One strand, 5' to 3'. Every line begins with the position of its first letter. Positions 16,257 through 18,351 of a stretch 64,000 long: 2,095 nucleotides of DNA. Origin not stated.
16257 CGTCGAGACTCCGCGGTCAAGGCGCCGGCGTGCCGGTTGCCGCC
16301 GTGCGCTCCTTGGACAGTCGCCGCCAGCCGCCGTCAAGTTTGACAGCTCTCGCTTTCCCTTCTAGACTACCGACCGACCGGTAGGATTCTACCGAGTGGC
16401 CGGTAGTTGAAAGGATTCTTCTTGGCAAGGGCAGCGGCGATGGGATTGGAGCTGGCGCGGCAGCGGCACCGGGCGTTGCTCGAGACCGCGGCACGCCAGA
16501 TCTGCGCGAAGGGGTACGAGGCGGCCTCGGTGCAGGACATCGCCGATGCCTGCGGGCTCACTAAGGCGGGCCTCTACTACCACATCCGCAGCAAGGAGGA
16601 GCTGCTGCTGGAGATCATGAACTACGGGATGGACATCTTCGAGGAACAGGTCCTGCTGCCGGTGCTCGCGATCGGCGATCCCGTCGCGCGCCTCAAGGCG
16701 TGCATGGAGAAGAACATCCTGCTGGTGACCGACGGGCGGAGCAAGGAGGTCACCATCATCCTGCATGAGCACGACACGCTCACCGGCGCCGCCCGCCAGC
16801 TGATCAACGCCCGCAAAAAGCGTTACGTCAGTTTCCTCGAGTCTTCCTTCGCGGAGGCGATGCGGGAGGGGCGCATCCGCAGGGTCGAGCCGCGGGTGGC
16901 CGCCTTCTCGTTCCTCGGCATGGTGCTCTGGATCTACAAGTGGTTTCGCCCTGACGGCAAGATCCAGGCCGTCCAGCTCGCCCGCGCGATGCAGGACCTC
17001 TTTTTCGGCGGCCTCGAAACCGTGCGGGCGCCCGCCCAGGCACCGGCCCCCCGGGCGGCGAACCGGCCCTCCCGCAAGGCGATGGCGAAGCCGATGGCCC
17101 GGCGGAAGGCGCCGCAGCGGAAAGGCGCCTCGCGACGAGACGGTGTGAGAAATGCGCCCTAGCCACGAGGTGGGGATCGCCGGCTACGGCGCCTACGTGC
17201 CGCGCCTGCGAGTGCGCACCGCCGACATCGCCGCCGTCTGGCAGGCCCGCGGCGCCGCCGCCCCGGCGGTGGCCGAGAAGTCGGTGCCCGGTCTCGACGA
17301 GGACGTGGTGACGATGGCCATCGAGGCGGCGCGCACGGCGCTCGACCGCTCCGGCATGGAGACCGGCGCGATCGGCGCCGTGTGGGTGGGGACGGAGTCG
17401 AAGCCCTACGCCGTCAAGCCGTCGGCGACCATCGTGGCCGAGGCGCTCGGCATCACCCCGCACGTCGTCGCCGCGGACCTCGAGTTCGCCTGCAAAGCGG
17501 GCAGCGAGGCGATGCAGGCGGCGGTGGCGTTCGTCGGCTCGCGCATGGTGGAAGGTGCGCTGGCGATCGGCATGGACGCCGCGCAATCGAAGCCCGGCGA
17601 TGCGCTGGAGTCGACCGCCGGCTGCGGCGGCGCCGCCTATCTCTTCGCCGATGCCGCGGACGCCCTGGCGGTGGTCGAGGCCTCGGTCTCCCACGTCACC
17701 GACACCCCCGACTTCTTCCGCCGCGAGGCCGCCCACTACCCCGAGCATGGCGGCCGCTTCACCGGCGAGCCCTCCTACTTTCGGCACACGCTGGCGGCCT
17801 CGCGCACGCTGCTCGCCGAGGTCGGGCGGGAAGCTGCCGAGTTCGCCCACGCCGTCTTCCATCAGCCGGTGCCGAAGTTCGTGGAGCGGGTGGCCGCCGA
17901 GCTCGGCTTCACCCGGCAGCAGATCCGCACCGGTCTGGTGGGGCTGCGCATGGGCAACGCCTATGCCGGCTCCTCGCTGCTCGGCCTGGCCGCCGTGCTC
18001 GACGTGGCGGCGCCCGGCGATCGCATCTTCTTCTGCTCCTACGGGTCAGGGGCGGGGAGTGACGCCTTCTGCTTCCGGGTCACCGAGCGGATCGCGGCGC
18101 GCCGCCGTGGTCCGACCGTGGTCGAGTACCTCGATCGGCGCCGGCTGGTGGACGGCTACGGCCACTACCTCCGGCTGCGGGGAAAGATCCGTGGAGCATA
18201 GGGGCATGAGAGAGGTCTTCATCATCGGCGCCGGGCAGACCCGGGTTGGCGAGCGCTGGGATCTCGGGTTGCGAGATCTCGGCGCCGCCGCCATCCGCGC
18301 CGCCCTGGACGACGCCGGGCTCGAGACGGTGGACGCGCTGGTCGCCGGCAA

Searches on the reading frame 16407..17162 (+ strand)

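Call 12: search_protein_families(library=pfam, proteins=[window:16407-17162:+])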
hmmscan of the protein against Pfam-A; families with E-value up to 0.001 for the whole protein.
window:16407-17162:+ (251 aa): 4 families
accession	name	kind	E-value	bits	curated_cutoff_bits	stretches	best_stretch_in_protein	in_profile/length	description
PF17932.6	TetR_C_24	-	2.4e-24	86.2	26.4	1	90-203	2-114/114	Tetracyclin repressor-like, C-terminal domain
PF00440.29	TetR_N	-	2.5e-14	53.2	24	1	24-70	1-47/47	Bacterial regulatory proteins, tetR family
PF21351.2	TetR_C_41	-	7.5e-09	36.3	27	1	94-201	2-107/108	Tetracyclin repressor-like, C-terminal domain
PF12840.13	HTH_20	-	0.00016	22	27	1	35-61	14-40/51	Helix-turn-helix domain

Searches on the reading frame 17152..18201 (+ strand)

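Call 12: search_protein_families(library=pfam, proteins=[window:17152-18201:+])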
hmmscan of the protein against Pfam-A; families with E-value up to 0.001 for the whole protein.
window:17152-18201:+ (349 aa): 3 families
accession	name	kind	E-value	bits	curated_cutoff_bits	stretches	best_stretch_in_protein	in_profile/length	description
PF08541.16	ACP_syn_III_C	-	4.4e-06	27.2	26.6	1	222-307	2-87/90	3-Oxoacyl-[acyl-carrier-protein (ACP)] synthase III C terminal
PF08540.16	HMG_CoA_synt_C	-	1.2e-05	25.5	25.1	0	262-316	149-207/280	Hydroxymethylglutaryl-coenzyme A synthase C terminal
PF01154.23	HMG_CoA_synt_N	-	4.8e-05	23.8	25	1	5-165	3-169/174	Hydroxymethylglutaryl-coenzyme A synthase N terminal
